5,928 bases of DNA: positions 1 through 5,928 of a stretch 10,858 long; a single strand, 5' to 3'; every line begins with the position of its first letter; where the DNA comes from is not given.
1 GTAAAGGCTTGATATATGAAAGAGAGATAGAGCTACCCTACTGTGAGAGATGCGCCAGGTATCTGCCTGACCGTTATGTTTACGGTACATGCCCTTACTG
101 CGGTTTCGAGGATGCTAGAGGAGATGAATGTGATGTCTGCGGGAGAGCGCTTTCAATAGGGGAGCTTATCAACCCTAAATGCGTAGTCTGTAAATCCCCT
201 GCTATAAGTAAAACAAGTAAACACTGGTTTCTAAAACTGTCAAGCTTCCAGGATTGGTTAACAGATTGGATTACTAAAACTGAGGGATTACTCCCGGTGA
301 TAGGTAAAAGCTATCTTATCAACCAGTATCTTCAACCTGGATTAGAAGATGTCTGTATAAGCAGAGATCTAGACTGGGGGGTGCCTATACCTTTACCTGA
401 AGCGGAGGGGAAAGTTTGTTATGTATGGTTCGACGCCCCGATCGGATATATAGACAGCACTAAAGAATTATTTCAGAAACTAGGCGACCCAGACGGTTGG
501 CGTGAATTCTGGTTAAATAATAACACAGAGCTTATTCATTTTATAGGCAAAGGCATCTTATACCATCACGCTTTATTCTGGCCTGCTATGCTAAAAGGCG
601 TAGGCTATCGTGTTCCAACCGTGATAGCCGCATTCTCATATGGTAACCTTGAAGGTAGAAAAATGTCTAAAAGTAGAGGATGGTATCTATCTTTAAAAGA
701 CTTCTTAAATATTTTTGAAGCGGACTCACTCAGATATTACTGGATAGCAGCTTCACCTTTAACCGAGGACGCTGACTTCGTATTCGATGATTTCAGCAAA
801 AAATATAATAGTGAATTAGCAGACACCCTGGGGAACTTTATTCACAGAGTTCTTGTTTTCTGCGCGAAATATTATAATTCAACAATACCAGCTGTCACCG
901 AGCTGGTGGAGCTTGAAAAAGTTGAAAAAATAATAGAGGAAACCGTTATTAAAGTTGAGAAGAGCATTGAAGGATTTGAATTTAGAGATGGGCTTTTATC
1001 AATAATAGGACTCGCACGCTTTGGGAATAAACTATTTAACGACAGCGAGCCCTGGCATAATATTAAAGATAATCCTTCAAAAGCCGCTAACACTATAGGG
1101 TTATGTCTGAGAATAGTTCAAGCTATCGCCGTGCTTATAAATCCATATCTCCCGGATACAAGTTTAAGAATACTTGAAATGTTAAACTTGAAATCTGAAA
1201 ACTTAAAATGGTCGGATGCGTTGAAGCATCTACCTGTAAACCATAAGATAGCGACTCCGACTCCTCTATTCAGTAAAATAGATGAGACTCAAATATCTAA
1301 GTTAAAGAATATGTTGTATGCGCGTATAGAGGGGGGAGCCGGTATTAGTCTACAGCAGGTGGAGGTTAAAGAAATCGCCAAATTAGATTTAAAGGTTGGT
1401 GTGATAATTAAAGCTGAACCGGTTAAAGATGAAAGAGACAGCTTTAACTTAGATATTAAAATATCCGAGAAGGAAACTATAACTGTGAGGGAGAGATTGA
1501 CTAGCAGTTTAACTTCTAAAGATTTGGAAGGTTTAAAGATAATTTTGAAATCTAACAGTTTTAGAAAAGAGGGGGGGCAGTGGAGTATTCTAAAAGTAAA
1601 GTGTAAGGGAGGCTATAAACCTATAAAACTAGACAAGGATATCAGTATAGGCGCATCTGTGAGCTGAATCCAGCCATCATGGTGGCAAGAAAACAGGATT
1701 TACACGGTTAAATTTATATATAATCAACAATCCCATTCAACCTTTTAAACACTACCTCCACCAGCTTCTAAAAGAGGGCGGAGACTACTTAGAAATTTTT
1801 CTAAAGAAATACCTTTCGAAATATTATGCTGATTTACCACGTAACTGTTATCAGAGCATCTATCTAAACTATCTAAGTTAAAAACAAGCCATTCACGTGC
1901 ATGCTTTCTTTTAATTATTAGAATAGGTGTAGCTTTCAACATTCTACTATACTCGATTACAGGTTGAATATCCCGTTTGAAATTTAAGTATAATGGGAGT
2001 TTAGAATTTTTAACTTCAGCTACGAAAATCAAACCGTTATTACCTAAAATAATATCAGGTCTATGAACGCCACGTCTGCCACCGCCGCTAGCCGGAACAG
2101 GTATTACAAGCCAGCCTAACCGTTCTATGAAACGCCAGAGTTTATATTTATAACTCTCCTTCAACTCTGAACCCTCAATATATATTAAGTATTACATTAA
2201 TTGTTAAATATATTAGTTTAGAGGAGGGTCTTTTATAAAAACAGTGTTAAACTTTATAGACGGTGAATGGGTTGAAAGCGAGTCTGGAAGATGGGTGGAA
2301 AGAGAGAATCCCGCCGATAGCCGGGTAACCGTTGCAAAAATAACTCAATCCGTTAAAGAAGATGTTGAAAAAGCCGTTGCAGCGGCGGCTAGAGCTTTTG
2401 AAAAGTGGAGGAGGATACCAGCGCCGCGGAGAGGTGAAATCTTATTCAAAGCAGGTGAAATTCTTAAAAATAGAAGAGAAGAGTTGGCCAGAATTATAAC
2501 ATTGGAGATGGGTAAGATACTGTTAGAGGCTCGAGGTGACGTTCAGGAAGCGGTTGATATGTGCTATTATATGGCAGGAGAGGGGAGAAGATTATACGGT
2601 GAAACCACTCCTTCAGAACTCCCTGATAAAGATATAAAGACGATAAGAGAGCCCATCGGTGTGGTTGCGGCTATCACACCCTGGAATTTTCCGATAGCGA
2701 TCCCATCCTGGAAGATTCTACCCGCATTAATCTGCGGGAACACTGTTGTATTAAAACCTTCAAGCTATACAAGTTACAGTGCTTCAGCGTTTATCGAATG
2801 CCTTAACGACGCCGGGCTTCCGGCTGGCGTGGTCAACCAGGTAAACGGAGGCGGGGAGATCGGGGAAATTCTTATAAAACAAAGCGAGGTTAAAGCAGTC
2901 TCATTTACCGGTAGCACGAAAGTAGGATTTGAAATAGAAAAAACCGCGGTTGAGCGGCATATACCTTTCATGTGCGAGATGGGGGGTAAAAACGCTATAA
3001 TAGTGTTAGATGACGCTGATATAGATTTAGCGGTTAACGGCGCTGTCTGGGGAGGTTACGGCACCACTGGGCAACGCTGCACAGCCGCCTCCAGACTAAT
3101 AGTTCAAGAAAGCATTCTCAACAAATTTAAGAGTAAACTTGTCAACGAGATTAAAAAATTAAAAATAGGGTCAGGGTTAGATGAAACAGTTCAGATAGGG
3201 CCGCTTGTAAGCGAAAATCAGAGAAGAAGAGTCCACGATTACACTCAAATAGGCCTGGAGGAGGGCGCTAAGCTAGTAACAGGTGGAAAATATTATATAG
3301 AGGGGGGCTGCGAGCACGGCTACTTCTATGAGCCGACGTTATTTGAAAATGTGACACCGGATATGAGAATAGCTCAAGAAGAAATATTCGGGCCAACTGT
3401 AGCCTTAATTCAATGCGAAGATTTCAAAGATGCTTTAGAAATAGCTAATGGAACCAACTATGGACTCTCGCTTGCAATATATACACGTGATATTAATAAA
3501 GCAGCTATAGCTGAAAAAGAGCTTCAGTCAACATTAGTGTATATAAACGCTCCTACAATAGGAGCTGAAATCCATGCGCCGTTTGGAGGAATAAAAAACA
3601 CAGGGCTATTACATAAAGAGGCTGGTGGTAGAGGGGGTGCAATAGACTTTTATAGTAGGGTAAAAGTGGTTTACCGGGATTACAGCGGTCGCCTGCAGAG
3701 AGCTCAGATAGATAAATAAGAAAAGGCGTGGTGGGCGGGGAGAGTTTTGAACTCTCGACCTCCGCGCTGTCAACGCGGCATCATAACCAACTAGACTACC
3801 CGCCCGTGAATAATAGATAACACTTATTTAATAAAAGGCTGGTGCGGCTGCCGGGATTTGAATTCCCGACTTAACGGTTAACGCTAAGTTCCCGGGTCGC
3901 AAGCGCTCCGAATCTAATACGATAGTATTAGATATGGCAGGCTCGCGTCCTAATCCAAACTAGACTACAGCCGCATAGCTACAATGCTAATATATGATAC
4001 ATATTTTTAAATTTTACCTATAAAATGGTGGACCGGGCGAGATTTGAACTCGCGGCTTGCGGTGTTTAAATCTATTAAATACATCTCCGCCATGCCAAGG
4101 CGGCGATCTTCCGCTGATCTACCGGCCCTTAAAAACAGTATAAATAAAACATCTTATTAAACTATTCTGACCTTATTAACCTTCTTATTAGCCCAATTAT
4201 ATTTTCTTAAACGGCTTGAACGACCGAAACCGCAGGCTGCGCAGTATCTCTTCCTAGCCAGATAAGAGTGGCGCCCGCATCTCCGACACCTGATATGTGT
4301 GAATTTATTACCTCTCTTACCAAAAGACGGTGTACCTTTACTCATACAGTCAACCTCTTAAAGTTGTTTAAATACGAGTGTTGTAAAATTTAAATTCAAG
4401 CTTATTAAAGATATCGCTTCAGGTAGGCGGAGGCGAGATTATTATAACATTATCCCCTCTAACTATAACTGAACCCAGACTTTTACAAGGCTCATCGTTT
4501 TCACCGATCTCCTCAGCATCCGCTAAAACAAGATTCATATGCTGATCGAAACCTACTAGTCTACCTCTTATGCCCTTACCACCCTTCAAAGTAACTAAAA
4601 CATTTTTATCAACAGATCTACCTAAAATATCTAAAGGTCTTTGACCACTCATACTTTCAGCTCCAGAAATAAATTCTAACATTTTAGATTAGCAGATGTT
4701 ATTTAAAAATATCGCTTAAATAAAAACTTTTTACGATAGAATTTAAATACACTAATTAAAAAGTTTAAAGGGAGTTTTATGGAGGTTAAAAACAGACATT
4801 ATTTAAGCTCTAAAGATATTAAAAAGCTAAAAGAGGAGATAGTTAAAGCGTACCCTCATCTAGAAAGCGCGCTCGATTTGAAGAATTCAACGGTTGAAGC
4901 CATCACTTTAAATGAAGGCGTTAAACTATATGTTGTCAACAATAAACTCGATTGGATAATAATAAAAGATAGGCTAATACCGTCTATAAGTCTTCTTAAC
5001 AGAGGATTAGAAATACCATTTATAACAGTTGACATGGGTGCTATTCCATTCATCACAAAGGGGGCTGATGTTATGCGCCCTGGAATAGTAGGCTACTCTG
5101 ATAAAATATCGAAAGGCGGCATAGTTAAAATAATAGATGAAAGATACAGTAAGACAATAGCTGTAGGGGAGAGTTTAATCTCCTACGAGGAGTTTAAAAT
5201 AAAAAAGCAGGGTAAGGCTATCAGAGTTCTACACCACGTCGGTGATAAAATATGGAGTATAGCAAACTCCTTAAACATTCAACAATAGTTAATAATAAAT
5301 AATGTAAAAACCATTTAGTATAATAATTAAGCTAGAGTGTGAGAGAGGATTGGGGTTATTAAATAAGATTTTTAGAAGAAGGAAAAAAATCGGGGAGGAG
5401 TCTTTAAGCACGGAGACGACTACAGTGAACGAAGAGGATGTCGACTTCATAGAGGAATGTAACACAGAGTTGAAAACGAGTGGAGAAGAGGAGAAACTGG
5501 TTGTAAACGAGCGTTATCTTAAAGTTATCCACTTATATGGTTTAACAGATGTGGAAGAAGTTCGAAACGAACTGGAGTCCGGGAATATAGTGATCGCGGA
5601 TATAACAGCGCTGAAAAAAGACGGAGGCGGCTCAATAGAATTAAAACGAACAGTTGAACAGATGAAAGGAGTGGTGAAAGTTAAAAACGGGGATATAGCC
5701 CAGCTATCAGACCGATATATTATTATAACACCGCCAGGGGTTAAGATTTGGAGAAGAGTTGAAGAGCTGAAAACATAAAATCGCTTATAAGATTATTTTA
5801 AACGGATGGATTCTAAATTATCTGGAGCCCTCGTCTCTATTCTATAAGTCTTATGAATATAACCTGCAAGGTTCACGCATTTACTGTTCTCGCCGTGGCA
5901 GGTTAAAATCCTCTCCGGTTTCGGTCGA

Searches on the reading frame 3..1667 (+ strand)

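Call 12: search_protein_families(library=pfam, proteins=[window:3-1667:+])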
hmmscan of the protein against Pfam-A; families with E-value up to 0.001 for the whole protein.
window:3-1667:+ (554 aa): 4 families
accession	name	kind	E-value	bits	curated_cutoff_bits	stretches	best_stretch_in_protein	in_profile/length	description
PF09334.17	tRNA-synt_1g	-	1.8e-104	350.1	20.1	1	1-284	110-391/391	tRNA synthetases class I (M)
PF19303.5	Anticodon_3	-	4.8e-18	65.9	23.5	1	306-435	13-144/152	Anticodon binding domain of methionyl tRNA ligase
PF00133.28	tRNA-synt_1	-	1.4e-10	40.9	22.7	1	1-131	153-245/414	tRNA synthetases class I (I, L, M and V)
PF01921.24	tRNA-synt_1f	-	2.9e-05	23.6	27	1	217-268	279-329/360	tRNA synthetases class I (K)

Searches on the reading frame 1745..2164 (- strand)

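Call 12: search_protein_families(library=pfam, proteins=[window:1745-2164:-])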
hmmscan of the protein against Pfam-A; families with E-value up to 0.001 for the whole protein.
window:1745-2164:- (139 aa): 1 family
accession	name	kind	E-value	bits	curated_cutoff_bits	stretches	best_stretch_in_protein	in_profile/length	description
PF01870.24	Hjc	-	7.6e-12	45.5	21.1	1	9-97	6-91/93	Archaeal holliday junction resolvase (hjc)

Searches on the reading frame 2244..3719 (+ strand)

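Call 12: search_protein_families(library=pfam, proteins=[window:2244-3719:+])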
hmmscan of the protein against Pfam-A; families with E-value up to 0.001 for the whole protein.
window:2244-3719:+ (491 aa): 1 family
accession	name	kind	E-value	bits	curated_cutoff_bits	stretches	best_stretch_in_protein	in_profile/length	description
PF00171.27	Aldedh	-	1.8e-165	551.4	23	1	9-476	1-461/461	Aldehyde dehydrogenase family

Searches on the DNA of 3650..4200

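Call 5: search_rna_families(source=window, start=3650, end=4200, threshold=evalue, show_alignments=3)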
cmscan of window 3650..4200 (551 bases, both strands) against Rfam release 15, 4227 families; matches with E-value up to 1: 4.
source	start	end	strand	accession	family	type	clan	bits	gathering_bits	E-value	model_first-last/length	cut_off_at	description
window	3732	3805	-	RF00005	tRNA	Gene; tRNA;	CL00001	62.8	29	2.5e-13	1-71/71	no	tRNA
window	4029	4128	-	RF00005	tRNA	Gene; tRNA;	CL00001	55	29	3.5e-11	1-71/71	no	tRNA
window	3843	3974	-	RF00005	tRNA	Gene; tRNA;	CL00001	30.5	29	0.0002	1-71/71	no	tRNA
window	4028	4065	+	RF04354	Plastid-ycf2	Cis-reg;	-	17.4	65.7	0.84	1-75/75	no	Plastid-ycf2 5UTR RNA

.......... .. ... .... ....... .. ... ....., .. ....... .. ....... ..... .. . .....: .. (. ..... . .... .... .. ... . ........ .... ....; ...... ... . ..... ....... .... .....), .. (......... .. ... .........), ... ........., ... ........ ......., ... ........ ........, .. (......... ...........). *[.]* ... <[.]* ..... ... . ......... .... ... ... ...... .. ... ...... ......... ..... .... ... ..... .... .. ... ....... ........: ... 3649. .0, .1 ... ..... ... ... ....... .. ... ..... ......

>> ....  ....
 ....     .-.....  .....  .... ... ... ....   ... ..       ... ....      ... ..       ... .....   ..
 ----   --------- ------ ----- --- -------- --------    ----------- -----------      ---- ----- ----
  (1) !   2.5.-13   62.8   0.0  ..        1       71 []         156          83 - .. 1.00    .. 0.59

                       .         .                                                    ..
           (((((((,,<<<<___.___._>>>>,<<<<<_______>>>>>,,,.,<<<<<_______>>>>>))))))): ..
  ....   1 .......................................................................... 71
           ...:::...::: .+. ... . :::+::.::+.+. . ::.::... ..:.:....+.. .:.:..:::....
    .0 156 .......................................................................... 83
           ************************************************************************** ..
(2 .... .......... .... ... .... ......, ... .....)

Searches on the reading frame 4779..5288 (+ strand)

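Call 12: search_protein_families(library=pfam, proteins=[window:4779-5288:+])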
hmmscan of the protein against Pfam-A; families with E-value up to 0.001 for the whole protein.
window:4779-5288:+ (169 aa): 3 families
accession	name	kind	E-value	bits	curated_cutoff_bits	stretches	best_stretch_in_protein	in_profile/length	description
PF01472.26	PUA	-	1.4e-17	63.8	24.8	1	82-153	3-73/74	PUA domain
PF09183.16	DUF1947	-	7.8e-09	36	22.5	1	5-75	1-64/65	Domain of unknown function (DUF1947)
PF17832.7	Pre-PUA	-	2.1e-08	35.1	23.5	1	2-73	6-82/86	Pre-PUA-like domain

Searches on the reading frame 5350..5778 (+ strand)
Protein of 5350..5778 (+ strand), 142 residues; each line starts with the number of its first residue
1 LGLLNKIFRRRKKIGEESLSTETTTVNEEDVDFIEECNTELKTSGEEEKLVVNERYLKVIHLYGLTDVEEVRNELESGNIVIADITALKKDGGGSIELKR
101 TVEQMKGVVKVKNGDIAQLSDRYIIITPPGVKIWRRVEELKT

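Call 12: search_protein_families(library=pfam, proteins=[window:5350-5778:+])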
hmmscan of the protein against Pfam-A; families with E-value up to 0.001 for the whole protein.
window:5350-5778:+ (142 aa): 1 family
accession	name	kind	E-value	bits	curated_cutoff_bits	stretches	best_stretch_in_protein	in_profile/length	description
PF04472.17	SepF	-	4e-15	56.2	27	1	58-133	2-72/72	Cell division protein SepF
